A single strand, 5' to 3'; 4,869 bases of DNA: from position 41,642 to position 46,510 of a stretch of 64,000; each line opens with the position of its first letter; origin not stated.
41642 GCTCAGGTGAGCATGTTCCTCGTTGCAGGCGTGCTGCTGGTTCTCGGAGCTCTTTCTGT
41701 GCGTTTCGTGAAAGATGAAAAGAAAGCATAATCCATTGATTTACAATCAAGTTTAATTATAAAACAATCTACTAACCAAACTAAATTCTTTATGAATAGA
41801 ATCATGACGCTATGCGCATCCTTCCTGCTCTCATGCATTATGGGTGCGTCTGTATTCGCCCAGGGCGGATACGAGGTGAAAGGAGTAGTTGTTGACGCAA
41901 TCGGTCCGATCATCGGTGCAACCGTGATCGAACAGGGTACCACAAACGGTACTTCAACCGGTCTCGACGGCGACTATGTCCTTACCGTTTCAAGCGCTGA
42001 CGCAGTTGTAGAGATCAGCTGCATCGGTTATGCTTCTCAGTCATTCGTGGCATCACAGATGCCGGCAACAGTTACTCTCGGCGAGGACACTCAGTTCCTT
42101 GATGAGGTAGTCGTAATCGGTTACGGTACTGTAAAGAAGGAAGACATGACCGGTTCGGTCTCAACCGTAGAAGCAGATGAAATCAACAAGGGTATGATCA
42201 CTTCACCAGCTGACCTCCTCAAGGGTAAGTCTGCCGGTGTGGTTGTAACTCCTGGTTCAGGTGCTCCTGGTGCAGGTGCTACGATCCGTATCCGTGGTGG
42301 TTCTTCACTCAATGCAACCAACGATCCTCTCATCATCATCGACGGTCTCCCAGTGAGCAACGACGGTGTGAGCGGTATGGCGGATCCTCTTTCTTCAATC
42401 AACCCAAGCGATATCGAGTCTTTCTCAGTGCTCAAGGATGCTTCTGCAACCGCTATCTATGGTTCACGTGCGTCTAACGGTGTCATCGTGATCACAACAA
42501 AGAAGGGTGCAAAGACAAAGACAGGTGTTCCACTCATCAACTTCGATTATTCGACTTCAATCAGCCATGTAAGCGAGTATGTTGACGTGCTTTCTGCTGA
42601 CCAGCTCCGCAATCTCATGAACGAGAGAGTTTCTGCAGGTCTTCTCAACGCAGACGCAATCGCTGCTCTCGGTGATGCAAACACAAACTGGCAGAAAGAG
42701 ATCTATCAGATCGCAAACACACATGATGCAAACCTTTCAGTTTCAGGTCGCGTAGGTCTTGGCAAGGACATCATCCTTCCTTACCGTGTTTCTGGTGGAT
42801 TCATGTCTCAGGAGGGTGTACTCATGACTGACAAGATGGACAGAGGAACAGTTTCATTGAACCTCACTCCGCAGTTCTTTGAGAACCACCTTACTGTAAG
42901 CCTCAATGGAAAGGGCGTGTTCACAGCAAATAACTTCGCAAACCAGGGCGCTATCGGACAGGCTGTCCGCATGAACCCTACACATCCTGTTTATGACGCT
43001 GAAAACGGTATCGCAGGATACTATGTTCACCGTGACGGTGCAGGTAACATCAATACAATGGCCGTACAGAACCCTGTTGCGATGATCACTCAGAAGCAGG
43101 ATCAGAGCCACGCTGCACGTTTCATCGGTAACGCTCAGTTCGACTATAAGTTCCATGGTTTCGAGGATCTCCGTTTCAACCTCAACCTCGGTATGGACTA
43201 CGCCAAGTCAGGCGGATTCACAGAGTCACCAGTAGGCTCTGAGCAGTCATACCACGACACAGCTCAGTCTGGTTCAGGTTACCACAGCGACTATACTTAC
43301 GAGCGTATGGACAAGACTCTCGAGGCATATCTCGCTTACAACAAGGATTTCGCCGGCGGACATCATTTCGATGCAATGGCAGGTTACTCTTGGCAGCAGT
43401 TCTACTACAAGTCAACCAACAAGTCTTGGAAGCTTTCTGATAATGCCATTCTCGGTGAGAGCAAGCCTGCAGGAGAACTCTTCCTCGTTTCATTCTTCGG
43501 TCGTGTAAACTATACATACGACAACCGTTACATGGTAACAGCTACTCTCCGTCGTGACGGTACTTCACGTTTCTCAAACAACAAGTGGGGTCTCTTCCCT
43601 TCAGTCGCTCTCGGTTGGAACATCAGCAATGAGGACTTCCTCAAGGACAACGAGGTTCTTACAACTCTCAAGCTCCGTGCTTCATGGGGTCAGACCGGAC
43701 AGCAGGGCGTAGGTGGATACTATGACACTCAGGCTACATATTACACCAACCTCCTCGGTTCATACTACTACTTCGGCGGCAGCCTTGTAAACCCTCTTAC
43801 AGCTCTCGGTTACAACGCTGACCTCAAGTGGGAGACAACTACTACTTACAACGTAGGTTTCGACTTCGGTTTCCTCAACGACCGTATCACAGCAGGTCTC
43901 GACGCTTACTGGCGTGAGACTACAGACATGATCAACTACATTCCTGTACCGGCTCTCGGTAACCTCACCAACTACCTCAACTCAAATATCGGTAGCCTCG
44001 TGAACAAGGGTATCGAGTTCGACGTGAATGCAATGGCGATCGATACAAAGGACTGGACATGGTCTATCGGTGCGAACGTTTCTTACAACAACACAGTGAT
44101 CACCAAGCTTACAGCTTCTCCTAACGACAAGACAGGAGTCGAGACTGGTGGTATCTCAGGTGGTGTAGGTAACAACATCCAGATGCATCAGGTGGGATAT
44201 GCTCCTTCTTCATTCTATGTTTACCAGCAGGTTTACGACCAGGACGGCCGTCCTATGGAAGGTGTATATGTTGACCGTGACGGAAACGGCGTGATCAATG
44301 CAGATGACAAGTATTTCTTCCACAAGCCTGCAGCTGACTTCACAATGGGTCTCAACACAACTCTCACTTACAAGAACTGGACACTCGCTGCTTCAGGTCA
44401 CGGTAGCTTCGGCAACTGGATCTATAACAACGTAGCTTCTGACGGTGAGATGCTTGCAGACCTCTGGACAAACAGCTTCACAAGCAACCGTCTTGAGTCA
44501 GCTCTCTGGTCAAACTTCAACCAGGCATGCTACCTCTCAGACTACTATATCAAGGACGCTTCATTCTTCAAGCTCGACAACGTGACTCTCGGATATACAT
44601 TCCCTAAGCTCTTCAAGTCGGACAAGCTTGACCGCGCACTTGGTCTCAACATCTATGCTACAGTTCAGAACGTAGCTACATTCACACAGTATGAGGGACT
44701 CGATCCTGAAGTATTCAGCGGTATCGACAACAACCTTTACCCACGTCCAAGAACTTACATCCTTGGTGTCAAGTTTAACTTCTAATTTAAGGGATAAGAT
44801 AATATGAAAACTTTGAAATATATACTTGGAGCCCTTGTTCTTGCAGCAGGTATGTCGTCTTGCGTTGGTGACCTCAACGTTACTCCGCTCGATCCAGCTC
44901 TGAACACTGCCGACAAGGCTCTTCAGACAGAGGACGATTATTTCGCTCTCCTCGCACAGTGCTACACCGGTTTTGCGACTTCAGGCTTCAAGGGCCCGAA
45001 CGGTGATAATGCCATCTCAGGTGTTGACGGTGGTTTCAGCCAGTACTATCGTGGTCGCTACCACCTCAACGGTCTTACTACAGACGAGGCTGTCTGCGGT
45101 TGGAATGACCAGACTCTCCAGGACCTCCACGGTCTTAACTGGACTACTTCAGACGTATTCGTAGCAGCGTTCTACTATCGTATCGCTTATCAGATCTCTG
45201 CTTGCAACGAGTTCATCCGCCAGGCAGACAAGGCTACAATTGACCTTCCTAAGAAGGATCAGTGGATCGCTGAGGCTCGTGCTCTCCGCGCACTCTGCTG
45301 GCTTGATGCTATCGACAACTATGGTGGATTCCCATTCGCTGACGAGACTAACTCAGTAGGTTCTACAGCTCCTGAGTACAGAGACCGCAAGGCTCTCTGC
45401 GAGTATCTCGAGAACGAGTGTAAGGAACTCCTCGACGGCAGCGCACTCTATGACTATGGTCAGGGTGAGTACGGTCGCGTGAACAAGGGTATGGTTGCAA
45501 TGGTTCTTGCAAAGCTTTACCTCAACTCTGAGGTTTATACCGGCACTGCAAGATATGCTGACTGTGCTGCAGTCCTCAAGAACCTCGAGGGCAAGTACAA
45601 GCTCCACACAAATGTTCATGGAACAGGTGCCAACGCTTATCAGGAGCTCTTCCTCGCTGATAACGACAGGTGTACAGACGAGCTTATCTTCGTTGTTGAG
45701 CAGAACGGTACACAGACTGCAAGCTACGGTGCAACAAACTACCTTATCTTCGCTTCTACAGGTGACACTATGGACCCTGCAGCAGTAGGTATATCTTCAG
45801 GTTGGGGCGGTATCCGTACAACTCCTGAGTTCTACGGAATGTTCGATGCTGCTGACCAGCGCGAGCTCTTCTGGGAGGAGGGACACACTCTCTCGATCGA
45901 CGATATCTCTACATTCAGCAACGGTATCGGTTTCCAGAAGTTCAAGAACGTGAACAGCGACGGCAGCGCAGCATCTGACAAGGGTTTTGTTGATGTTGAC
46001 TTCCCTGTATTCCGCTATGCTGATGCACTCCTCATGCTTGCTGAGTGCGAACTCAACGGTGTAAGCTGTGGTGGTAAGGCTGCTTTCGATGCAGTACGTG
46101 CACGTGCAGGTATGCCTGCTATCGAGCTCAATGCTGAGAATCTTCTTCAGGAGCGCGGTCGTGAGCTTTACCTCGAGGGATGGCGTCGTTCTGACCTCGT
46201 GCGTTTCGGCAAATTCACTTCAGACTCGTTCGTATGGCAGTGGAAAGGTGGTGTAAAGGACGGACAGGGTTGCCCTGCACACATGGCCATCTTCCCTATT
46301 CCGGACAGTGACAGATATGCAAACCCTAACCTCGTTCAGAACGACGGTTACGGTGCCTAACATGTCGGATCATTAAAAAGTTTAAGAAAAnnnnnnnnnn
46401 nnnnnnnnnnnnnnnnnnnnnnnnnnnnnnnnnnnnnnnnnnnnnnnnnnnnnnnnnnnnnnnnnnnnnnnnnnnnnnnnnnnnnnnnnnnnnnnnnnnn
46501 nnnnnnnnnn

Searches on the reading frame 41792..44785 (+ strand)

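Call 96: search_protein_families(library=pfam, proteins=[window:41792-44785:+], max_evalue=0.0001)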
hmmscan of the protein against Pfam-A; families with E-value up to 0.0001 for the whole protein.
window:41792-44785:+ (997 aa): 4 families
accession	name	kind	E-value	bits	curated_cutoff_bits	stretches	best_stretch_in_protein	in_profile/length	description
PF07715.20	Plug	-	3.4e-22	79.4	23.9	1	116-231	2-107/107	TonB-dependent Receptor Plug Domain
PF00593.30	TonB_dep_Rec_b-barrel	-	3e-21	77.2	27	1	437-938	54-424/436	TonB dependent receptor-like, beta-barrel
PF13715.12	CarbopepD_reg_2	-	1.1e-11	45.1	32.2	1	29-108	1-88/88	CarboxypepD_reg-like domain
PF13620.12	CarboxypepD_reg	-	2.8e-07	31.2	32.3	1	29-85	2-64/82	Carboxypeptidase regulatory-like domain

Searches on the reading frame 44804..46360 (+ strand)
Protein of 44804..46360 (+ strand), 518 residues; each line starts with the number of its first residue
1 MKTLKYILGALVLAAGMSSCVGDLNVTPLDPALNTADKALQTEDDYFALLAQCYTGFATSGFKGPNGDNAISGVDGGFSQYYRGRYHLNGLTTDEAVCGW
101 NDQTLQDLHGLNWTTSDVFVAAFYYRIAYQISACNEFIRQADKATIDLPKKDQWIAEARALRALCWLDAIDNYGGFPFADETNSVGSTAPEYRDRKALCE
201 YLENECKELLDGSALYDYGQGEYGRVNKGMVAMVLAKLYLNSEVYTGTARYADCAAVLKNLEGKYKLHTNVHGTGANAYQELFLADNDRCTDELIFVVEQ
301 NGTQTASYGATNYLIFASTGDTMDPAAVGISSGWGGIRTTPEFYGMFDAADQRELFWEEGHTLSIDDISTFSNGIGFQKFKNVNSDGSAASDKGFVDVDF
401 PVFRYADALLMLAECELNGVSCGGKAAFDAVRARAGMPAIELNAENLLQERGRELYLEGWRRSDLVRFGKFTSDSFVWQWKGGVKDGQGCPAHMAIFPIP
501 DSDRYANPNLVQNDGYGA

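Call 96: search_protein_families(library=pfam, proteins=[window:44804-46360:+], max_evalue=0.0001)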
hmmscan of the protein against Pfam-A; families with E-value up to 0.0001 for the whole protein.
window:44804-46360:+ (518 aa): 1 family
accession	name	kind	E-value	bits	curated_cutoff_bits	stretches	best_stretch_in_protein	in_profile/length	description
PF07980.17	SusD_RagB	-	4.2e-26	92.7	23.1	1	366-516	122-297/297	SusD family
